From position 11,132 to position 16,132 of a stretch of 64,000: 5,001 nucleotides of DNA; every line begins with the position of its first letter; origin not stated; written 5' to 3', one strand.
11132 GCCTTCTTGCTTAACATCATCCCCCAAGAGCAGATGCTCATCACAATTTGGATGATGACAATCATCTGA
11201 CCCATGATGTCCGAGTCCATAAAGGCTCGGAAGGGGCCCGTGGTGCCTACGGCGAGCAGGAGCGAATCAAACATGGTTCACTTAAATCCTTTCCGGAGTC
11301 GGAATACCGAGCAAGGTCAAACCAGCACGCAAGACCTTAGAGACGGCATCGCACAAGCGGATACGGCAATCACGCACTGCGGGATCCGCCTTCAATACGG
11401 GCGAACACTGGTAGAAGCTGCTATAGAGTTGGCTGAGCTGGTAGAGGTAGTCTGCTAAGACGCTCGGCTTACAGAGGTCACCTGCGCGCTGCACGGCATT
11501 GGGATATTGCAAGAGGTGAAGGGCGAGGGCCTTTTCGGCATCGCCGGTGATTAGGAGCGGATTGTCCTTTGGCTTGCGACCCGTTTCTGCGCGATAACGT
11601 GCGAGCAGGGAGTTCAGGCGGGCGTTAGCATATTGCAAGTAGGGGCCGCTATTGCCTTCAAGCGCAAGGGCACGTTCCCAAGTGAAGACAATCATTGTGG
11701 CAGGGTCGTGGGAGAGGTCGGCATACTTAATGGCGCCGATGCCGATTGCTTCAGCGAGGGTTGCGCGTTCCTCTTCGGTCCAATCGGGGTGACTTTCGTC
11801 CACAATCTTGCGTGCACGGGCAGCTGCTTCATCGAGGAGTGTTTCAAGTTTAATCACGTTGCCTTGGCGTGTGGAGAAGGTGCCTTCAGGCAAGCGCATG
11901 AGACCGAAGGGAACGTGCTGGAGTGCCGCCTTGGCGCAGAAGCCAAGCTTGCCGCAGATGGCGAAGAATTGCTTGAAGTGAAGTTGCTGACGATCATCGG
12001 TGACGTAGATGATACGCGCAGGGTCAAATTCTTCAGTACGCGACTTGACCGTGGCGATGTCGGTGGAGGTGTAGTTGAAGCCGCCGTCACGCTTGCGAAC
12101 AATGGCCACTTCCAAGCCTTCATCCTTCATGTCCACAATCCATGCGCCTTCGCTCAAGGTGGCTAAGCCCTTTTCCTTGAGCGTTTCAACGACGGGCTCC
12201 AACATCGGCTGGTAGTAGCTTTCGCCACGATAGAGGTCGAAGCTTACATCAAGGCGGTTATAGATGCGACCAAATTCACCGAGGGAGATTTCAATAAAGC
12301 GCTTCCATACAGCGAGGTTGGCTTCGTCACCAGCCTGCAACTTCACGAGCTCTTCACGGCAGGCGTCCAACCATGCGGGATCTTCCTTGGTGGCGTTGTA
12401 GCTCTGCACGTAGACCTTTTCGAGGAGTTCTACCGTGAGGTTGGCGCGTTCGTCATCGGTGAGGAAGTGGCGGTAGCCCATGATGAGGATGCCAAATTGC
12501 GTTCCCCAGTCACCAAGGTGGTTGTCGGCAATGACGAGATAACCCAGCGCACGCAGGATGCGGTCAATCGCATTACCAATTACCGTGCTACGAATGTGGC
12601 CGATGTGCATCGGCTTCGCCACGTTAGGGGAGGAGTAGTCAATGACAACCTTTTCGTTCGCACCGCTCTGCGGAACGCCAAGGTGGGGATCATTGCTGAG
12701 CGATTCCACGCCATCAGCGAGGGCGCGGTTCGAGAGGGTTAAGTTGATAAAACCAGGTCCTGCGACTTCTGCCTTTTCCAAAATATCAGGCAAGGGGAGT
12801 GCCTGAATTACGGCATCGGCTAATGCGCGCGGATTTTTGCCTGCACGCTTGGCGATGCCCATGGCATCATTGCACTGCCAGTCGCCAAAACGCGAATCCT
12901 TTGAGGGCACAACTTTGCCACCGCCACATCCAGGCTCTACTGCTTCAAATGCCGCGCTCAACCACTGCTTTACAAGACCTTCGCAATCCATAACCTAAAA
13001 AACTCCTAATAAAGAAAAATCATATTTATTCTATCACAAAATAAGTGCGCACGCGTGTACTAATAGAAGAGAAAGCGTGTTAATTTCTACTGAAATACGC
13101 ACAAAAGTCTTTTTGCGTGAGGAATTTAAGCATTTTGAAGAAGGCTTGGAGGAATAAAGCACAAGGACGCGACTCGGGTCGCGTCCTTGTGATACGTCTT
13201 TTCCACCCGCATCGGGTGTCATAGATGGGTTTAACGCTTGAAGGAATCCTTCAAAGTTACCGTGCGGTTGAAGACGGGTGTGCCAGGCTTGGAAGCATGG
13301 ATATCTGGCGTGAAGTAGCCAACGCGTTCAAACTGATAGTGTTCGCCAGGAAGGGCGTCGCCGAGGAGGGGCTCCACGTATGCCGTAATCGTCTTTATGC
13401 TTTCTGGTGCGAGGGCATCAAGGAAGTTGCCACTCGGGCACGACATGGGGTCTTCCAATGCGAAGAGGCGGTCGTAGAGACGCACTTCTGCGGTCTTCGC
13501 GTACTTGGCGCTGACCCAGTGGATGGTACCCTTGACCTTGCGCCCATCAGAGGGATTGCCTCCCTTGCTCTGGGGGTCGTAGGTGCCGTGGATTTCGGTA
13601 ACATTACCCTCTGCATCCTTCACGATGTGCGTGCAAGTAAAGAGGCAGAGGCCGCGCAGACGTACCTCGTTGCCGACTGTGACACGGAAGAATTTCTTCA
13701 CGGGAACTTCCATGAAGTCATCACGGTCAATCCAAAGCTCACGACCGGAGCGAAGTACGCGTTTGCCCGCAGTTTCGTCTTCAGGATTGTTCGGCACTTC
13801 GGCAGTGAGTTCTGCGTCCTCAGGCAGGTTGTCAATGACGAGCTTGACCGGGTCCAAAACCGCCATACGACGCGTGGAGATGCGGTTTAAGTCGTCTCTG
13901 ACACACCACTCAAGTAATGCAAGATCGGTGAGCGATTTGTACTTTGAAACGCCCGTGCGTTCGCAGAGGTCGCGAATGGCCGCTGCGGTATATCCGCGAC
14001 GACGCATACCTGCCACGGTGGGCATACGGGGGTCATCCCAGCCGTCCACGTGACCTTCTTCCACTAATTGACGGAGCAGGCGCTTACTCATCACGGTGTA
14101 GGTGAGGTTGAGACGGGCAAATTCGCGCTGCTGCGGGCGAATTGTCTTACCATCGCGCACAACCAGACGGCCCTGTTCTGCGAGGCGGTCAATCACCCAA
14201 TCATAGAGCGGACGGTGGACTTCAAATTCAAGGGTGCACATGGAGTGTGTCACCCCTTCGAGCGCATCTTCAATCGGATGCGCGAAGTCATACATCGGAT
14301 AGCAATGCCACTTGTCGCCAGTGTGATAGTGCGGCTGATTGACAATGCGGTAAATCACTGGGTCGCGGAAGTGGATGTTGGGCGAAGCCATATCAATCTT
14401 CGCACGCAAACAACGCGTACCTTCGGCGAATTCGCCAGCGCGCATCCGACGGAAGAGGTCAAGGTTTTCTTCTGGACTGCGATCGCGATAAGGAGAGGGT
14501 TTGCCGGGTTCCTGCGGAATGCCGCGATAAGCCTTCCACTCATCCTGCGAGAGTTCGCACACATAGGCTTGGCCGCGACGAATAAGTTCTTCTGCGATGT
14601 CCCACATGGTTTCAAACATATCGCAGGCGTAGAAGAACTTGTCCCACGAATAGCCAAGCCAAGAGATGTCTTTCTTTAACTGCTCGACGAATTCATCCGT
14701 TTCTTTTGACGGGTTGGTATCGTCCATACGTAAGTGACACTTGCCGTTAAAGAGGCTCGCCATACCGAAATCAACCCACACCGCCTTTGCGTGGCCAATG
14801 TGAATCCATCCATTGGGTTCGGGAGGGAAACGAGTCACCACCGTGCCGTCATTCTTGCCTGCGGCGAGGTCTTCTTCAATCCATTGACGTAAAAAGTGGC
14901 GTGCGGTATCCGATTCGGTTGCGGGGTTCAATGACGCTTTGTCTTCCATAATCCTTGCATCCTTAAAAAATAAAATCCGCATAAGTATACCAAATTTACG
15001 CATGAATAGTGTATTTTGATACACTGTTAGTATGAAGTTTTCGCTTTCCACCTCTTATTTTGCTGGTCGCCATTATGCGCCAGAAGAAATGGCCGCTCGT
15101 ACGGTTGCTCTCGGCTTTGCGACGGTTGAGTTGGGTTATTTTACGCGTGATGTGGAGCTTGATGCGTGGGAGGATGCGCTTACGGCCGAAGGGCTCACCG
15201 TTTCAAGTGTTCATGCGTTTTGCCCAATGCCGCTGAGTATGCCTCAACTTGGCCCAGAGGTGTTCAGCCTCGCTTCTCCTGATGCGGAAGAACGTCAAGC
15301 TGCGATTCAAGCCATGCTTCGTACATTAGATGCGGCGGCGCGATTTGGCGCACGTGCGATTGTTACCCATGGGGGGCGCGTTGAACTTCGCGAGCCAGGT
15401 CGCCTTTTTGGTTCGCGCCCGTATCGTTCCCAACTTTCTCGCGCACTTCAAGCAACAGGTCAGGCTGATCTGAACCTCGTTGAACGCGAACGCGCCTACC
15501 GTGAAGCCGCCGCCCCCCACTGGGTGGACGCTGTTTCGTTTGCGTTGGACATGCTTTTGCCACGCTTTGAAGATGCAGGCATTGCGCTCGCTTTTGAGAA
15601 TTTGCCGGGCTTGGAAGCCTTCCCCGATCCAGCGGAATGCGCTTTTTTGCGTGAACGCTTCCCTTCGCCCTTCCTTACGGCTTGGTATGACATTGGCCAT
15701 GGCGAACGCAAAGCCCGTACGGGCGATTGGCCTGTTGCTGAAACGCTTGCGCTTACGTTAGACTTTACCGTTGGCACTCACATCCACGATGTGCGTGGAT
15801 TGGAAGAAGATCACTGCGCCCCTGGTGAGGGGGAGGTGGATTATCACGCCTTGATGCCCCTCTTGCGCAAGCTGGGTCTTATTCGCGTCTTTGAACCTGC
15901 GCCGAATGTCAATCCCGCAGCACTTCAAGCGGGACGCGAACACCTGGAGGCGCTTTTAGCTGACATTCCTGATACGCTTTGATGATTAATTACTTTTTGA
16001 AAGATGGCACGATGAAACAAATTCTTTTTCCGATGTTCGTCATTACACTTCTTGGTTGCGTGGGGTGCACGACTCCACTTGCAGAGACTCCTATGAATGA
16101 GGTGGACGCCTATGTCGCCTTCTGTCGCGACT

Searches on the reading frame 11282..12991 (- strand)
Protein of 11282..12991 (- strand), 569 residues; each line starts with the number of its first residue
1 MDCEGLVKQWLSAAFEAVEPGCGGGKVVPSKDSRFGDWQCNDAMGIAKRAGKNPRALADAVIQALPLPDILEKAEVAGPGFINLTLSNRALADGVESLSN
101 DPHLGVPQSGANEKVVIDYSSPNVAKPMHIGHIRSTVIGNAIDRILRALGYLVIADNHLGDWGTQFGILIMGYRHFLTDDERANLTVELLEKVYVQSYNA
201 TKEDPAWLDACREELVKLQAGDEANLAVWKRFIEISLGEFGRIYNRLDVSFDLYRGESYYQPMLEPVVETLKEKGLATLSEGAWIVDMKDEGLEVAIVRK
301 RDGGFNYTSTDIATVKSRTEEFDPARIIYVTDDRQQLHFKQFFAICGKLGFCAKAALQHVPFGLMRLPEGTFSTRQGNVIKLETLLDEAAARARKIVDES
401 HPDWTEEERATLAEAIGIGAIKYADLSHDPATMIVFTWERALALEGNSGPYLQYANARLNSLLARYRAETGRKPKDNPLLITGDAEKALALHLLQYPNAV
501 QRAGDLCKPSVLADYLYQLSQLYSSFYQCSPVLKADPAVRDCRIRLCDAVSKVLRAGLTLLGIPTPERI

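Call 113: search_protein_families(library=pfam, proteins=[window:11282-12991:-], max_evalue=0.00001)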
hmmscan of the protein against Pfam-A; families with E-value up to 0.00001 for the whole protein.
window:11282-12991:- (569 aa): 3 families
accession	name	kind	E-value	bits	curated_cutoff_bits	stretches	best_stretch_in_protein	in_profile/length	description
PF00750.26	tRNA-synt_1d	-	1.8e-97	326.9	23.3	1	99-438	7-349/349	tRNA synthetases class I (R), catalytic domain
PF05746.21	DALR_1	-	6e-29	100.9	22.3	1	452-569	1-117/117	DALR anticodon binding domain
PF03485.21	Arg_tRNA_synt_N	-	1.1e-18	68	21.5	1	26-86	25-85/85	Arginyl tRNA synthetase N terminal domain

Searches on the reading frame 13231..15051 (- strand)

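Call 113: search_protein_families(library=pfam, proteins=[window:13231-15051:-], max_evalue=0.00001)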
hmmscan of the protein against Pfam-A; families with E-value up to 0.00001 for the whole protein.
window:13231-15051:- (606 aa): 3 families
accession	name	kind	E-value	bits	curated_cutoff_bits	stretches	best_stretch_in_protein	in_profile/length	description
PF00749.27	tRNA-synt_1c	-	7.8e-97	324.4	23.4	1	71-389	2-313/314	tRNA synthetases class I (E and Q), catalytic domain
PF03950.23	tRNA-synt_1c_C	-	8.2e-26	90.5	23.9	1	393-492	2-91/91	tRNA synthetases class I (E and Q), anti-codon binding domain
PF20974.2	tRNA-synt_1c_C2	-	4.4e-19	69.4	23.9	1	509-582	1-68/69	tRNA synthetases class I (E and Q), anti-codon binding domain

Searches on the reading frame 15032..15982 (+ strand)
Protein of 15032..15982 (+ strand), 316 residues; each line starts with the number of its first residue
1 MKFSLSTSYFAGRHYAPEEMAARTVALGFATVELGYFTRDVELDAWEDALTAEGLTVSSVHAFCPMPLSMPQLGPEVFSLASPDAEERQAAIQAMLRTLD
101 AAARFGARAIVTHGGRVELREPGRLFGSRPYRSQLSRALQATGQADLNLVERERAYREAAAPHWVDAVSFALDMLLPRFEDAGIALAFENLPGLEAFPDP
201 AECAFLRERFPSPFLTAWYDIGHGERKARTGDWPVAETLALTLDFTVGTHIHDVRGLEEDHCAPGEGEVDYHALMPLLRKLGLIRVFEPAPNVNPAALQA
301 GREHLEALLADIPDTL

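Call 113: search_protein_families(library=pfam, proteins=[window:15032-15982:+], max_evalue=0.00001)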
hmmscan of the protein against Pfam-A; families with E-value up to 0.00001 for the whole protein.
window:15032-15982:+ (316 aa): 1 family
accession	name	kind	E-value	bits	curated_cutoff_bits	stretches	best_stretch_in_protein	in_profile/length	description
PF01261.30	AP_endonuc_2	-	9.3e-26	91.5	31.1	1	23-306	3-247/249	Xylose isomerase-like TIM barrel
